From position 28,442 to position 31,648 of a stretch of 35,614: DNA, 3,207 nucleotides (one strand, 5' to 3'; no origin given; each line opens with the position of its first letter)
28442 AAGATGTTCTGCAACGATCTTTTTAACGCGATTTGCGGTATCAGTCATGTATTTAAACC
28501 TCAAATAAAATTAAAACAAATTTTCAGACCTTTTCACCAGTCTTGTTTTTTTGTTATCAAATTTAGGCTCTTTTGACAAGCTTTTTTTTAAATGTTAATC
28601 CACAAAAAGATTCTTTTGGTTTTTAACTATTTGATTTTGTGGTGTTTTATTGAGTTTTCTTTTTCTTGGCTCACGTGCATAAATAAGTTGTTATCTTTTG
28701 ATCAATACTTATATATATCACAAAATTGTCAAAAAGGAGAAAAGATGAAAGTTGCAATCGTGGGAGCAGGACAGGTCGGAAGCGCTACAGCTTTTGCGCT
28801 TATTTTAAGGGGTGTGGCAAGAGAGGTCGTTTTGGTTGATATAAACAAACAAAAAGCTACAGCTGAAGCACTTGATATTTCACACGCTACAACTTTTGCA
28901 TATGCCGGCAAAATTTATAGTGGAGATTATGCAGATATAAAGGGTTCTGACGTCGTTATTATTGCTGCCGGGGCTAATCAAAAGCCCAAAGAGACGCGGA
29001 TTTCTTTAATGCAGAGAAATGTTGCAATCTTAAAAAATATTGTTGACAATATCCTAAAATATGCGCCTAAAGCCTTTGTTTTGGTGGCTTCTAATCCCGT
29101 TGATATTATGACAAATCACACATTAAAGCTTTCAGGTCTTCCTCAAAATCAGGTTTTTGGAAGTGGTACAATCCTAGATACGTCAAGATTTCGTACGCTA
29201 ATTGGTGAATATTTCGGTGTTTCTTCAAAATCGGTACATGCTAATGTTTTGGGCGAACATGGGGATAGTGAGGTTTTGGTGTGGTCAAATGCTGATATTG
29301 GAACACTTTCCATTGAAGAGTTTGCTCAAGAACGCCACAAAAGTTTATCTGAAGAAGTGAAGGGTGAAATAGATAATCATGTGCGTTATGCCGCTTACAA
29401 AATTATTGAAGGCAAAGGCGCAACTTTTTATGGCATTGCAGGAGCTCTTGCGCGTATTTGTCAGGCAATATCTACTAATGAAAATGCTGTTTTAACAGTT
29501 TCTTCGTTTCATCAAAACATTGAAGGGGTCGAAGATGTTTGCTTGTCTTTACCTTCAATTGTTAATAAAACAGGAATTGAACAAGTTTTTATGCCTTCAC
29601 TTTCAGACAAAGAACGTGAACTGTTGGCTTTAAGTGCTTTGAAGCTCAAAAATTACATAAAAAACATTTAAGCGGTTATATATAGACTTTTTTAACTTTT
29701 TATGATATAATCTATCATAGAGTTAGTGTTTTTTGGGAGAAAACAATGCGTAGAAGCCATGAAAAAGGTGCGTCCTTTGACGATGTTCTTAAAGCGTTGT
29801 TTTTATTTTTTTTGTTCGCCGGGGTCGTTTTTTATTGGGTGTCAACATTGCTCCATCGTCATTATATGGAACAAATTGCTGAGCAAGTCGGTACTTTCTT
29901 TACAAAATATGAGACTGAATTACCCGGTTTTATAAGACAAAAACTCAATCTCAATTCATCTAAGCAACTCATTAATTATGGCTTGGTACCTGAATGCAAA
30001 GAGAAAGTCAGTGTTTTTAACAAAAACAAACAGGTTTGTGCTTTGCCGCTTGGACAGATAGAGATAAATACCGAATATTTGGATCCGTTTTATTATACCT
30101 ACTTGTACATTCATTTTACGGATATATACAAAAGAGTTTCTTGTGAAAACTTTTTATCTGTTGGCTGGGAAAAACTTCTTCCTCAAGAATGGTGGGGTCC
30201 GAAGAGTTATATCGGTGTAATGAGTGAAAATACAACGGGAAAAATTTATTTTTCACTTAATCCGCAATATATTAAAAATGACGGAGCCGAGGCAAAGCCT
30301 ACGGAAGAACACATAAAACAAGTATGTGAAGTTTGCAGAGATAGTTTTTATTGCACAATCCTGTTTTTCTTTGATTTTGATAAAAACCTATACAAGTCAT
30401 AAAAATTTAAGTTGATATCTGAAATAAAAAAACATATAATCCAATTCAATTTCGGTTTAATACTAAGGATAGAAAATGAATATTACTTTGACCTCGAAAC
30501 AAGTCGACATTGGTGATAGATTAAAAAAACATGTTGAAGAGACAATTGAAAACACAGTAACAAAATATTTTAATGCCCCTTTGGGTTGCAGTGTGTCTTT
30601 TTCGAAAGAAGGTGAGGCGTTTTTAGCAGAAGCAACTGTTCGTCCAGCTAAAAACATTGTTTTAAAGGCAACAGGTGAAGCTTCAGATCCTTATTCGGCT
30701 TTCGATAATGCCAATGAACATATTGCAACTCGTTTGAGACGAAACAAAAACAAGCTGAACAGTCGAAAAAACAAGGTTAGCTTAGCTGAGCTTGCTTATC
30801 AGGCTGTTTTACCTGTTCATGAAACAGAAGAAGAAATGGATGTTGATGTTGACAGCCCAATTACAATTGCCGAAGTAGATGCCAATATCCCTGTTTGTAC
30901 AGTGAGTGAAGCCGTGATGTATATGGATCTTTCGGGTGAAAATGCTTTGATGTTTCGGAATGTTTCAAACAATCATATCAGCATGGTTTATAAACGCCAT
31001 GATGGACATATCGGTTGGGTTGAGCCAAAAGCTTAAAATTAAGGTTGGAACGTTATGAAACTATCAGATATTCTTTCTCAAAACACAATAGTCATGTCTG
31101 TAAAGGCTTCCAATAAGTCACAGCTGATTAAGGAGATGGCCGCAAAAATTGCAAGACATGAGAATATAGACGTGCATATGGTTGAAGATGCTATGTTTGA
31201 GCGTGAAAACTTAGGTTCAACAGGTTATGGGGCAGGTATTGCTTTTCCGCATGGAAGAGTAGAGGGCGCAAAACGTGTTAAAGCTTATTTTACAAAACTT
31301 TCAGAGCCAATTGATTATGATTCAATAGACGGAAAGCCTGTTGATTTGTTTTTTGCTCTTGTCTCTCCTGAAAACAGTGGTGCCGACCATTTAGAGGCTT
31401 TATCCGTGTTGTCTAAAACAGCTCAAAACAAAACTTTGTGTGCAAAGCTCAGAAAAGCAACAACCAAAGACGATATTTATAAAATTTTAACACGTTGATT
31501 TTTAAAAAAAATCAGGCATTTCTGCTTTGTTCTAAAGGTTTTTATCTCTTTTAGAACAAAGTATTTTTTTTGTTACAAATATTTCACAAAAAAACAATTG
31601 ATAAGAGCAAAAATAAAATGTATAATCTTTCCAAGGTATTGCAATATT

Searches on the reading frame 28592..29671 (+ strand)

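Call 8: search_protein_families(library=ncbifam, proteins=[window:28592-29671:+])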
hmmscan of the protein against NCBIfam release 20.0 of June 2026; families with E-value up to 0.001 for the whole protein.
window:28592-29671:+ (359 aa): 14 families
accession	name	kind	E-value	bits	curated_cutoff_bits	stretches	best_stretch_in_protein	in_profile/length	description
TIGR01771.1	L-LDH-NAD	equivalog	1.1e-112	376.2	303.55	1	56-353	1-298/299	L-lactate dehydrogenase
NF000824.0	PRK00066.1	subfamily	3e-110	368.4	339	1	49-358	4-313/316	L-lactate dehydrogenase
NF004863.0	PRK06223.1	subfamily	1.6e-80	270.6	283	1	51-358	3-306/313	malate dehydrogenase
TIGR01763.1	MalateDH_bact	equivalog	1e-57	195.7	351.85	1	51-357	1-303/305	malate dehydrogenase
NF041314.1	Malate_DH_Halo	equivalog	3.2e-57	194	550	1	52-357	2-301/304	malate dehydrogenase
TIGR01772.1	MDH_euk_gproteo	equivalog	1.9e-24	86.5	273.05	1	53-357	1-305/313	malate dehydrogenase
TIGR01756.1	LDH_protist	equivalog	7.7e-12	45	486.25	1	87-284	28-226/313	lactate dehydrogenase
TIGR01759.1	MalateDH-SF1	subfamily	1.2e-10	40.9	345.65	1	51-352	3-320/327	malate dehydrogenase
TIGR01758.1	MDH_euk_cyt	equivalog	1.1e-06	28.3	470.4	1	116-353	73-316/324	malate dehydrogenase, NAD-dependent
NF005091.0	PRK06522.2-2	equivalog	6.3e-06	25.6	252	1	52-156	2-112/302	2-dehydropantoate 2-reductase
NF009201.0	PRK12549.1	subfamily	0.00013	21.2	235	1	47-98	125-175/286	shikimate dehydrogenase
NF007039.0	PRK09496.3-2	equivalog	0.00029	19.8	293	1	52-97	1-46/446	Trk system potassium transporter TrkA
TIGR03026.1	NDP-sugDHase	subfamily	0.00031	19.6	189.8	1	52-167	1-119/413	nucleotide sugar dehydrogenase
NF001933.0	PRK00711.1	subfamily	0.0007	18.7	383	1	52-111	1-50/429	D-amino acid dehydrogenase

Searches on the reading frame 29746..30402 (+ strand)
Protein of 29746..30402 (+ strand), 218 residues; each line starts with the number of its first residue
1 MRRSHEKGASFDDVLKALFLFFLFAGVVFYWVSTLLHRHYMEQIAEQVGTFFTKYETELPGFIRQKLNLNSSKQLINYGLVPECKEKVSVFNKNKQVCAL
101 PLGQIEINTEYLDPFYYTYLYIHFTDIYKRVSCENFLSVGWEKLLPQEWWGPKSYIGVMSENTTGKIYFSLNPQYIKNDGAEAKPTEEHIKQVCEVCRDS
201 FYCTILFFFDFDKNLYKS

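Call 8: search_protein_families(library=ncbifam, proteins=[window:29746-30402:+])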
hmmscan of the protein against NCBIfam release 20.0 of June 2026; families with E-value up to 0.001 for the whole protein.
window:29746-30402:+ (218 aa): 0 families

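Call 29: search_protein_families(library=pfam, proteins=[window:29746-30402:+])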
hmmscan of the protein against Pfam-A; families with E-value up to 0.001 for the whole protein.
window:29746-30402:+ (218 aa): 0 families

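Call 59: search_protein_families(library=ncbifam, proteins=[window:29746-30402:+], max_evalue=0.01)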
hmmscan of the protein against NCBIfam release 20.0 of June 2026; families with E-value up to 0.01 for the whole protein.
window:29746-30402:+ (218 aa): 0 families

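Call 65: search_protein_families(library=pfam, proteins=[window:29746-30402:+], max_evalue=0.1)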
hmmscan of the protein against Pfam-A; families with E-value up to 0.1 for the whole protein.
window:29746-30402:+ (218 aa): 1 family
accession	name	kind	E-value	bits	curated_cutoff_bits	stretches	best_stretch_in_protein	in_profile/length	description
PF23484.1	YBR126W-A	-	0.083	13.3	27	0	13-45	25-57/68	YBR126W-A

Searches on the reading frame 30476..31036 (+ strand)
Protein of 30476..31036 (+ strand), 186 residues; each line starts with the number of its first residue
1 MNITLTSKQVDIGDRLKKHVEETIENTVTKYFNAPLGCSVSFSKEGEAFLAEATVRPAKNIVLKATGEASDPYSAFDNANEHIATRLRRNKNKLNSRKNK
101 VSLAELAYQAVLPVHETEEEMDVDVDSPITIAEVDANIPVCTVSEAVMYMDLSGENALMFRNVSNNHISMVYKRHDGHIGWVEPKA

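Call 8: search_protein_families(library=ncbifam, proteins=[window:30476-31036:+])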
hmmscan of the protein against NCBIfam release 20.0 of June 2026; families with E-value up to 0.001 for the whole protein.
window:30476-31036:+ (186 aa): 3 families
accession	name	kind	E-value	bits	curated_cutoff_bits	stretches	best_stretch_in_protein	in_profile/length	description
TIGR00741.1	yfiA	equivalog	4.3e-16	59.2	40.9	1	1-98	1-99/102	ribosome hibernation-promoting factor, HPF/YfiA family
NF007654.0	PRK10324.1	equivalog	3.4e-08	34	158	1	1-105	1-103/113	ribosome-associated translation inhibitor RaiA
NF007780.0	PRK10470.1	equivalog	6.9e-05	23.1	125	1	1-95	1-93/95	ribosome hibernation promoting factor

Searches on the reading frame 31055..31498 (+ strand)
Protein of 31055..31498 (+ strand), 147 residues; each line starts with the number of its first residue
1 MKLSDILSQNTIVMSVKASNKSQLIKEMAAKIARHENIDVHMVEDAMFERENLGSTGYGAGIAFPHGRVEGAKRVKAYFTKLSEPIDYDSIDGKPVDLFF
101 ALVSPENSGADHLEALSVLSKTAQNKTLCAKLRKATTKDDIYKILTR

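Call 8: search_protein_families(library=ncbifam, proteins=[window:31055-31498:+])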
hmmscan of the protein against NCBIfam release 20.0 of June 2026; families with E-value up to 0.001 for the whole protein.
window:31055-31498:+ (147 aa): 9 families
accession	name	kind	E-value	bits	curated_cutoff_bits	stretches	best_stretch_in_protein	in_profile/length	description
TIGR01419.1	nitro_reg_IIA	equivalog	2.5e-37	128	138.7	1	2-146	1-144/145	PTS IIA-like nitrogen regulatory protein PtsN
NF008145.0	PRK10896.1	equivalog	1.2e-34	119.4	221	1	1-146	8-154/161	PTS IIA-like nitrogen regulatory protein PtsN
TIGR00848.1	fruA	subfamily_domain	3.7e-26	91.5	103.5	1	7-132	2-129/129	fructose PTS transporter subunit IIA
NF007389.0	PRK09913.1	equivalog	1.8e-21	76.6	151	1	6-146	3-143/148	PTS fructose transporter subunit IIA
NF007293.0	PRK09765.1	equivalog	9.1e-19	67.4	763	1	1-145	2-149/639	PTS 2-O-a-mannosyl-D-glycerate transporter subunit IIABC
NF008319.0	PRK11109.1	equivalog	2.1e-13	50.3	302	1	7-146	4-140/376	fused PTS fructose transporter subunit IIA/HPr protein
NF011663.0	PRK15083.1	subfamily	4.2e-11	41.6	589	1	7-146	497-635/639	PTS mannitol transporter subunit IICBA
NF010351.0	PRK13779.1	equivalog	1.3e-07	30.9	766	1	7-77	4-73/503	bifunctional PTS system fructose-specific transporter subunit IIA/HPr protein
NF007694.0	PRK10372.1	equivalog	0.0002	21.5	187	1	1-144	1-146/154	PTS ascorbate transporter subunit IIA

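Call 12: find_encoding_contigs(protein=window:31055-31498:+, flank=10000, max_places=6)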
Protein window:31055-31498:+ (147 aa): 1 contig read that carries it; 1 place shown.
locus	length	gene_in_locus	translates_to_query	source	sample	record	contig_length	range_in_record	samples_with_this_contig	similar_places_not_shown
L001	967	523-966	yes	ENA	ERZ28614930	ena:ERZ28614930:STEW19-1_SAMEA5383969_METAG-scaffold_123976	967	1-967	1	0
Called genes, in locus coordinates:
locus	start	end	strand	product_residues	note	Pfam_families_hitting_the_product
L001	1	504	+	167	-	?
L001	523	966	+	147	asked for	PF00359:PTS_EIIA_2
